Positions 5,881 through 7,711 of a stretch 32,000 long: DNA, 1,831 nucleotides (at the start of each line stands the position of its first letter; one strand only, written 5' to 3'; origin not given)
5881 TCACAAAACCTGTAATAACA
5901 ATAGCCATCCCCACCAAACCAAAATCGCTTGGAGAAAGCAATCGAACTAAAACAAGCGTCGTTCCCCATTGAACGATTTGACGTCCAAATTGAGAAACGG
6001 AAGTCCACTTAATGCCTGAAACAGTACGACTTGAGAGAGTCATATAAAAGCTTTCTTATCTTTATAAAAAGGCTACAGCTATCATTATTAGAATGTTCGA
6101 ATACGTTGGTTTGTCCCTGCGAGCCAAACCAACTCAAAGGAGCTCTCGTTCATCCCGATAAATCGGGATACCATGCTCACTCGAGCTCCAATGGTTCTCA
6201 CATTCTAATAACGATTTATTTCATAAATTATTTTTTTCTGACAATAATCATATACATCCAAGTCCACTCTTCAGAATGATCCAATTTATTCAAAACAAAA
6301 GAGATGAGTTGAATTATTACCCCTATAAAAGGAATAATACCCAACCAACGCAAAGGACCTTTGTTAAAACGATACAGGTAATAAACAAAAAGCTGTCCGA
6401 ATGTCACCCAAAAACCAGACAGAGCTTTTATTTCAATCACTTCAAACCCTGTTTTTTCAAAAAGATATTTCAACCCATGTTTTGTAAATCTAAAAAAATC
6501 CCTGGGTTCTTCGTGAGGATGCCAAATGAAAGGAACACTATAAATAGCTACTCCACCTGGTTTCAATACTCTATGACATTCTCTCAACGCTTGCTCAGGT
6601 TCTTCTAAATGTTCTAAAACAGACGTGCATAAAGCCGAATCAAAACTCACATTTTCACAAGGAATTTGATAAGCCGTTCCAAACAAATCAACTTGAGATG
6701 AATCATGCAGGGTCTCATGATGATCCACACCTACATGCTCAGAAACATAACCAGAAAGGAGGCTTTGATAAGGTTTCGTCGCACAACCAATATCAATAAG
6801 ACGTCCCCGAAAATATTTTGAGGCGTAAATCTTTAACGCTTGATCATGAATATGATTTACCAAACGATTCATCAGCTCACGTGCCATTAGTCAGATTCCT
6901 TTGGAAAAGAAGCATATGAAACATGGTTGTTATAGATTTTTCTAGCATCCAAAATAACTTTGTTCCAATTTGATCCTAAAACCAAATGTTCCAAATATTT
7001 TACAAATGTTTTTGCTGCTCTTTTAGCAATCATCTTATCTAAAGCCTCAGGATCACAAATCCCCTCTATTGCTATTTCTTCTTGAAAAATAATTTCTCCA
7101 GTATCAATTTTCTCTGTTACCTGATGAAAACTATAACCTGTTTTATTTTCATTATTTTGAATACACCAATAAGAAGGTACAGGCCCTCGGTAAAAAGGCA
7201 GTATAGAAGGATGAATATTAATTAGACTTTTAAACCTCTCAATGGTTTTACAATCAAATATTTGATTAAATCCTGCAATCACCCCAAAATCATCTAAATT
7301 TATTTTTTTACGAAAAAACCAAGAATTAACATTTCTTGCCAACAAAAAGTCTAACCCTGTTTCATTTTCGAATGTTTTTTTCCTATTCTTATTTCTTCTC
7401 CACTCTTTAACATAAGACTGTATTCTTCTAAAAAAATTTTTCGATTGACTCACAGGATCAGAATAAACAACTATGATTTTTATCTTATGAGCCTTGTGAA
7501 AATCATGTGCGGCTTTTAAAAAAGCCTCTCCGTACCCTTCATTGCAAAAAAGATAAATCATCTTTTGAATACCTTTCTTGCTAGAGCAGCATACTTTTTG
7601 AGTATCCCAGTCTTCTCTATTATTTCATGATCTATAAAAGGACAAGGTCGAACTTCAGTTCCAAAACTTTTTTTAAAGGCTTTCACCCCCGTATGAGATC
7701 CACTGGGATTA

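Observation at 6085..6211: Unrecognised family of modular palindromic intergenic elements with compensatory stem substitutions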

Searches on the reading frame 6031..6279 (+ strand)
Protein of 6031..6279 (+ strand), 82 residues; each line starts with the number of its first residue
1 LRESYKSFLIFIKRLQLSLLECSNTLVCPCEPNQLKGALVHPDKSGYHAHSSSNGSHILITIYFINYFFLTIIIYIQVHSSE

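Call 59: search_protein_families(library=pfam, proteins=[window:6031-6279:+], max_evalue=0.01)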
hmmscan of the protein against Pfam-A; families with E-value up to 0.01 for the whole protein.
window:6031-6279:+ (82 aa): 0 families

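Call 65: search_protein_representatives(protein=window:6031-6279:+)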
Query: 82 residues. Proteins with E-value up to 0.001 (for the whole library): 3; up to 1e-10: 0; up to 1e-30: 0. The best 3 are listed.
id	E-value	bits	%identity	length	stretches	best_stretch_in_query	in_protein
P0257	3.0e-10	56.0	-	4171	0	-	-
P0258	4.0e-06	42.9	30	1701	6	16-64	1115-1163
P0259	1.3e-04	38.1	49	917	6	17-47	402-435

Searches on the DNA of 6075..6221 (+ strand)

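Call 78: search_dna_similar(query=window:6075-6221:+, collection=ecoli_genomes, mode=distant, max_evalue=0.01, max_rows=5)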
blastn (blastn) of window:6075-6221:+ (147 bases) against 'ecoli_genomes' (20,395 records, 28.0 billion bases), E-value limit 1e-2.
No match.

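Call 79: search_dna_similar(query=window:6075-6221:+, collection=plasmids, mode=distant, max_evalue=0.01, max_rows=5)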
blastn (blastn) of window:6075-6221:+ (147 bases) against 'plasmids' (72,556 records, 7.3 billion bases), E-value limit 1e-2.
No match.
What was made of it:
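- Tried and rejected: blastn of A against E. coli genomes and plasmids: nothing (calls 78, 79).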

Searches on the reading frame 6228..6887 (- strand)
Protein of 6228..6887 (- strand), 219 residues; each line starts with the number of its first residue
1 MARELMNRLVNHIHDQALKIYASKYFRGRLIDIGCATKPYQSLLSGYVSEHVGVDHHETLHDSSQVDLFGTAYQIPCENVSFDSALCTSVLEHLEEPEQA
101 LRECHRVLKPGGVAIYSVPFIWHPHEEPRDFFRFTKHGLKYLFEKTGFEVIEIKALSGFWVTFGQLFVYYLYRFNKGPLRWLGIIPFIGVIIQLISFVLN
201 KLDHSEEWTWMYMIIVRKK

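Call 8: search_protein_families(library=pfam, proteins=[window:6228-6887:-])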
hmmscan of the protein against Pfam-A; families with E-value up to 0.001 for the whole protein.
window:6228-6887:- (219 aa): 7 families
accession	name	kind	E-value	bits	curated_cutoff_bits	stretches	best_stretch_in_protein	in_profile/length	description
PF08241.18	Methyltransf_11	-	6.1e-16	59.3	21.2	1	31-115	1-94/95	Methyltransferase domain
PF13489.12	Methyltransf_23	-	5.2e-12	46.2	27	1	27-152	23-163/164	Methyltransferase domain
PF08242.18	Methyltransf_12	-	2.8e-09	38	30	1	62-113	47-97/98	Methyltransferase domain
PF13649.12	Methyltransf_25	-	6.5e-08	33.6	27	1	50-112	23-97/97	Methyltransferase domain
PF13847.12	Methyltransf_31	-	7.7e-06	26.1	27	1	75-117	66-110/145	Methyltransferase domain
PF14248.12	DUF4345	-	3.4e-05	24.2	26.5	1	152-213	44-107/119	Domain of unknown function (DUF4345)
PF01209.24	Ubie_methyltran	-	0.00042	20.2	20.1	0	68-113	103-148/233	ubiE/COQ5 methyltransferase family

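Call 80: find_encoding_contigs(protein=window:6228-6887:-, flank=3000, max_places=10)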
Protein window:6228-6887:- (219 aa): 2 contigs read that carry it; 1 place shown.
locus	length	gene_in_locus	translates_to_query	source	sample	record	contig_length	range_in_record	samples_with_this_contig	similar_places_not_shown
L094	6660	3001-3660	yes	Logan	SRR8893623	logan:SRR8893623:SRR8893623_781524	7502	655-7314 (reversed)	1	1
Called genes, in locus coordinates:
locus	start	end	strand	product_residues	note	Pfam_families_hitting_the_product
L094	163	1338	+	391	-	PF00155:Aminotran_1_2 (weak), PF01041:DegT_DnrJ_EryC1, PF01053:Cys_Met_Meta_PP (weak)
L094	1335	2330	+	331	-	PF04339:FemAB_like (weak), PF13480:Acetyltransf_6, PF02388:FemAB (weak)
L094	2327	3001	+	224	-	PF00551:Formyl_trans_N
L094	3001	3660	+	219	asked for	PF13489:Methyltransf_23, PF13847:Methyltransf_31 (faint), PF08241:Methyltransf_11, PF13649:Methyltransf_25, PF08242:Methyltransf_12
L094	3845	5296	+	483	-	PF01943:Polysacc_synt, PF13440:Polysacc_synt_3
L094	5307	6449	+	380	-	PF13439:Glyco_transf_4, PF00534:Glycos_transf_1, PF13692:Glyco_trans_1_4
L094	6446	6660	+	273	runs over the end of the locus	PF01209:Ubie_methyltran, PF13489:Methyltransf_23, PF13847:Methyltransf_31, PF08241:Methyltransf_11, PF08242:Methyltransf_12, PF13649:Methyltransf_25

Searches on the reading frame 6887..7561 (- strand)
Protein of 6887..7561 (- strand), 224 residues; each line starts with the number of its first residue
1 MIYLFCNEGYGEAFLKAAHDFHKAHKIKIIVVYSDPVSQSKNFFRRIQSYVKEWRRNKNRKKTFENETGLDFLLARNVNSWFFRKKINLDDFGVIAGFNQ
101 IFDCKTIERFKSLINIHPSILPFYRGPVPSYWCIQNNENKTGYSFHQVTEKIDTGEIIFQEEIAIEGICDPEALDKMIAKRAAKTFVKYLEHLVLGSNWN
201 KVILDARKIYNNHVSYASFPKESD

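Call 8: search_protein_families(library=pfam, proteins=[window:6887-7561:-])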
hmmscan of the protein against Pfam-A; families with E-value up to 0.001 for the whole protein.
window:6887-7561:- (224 aa): 1 family
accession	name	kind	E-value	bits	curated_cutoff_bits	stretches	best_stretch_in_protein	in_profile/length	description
PF00551.24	Formyl_trans_N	-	1.4e-18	67.7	26.1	1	91-188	81-179/181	Formyl transferase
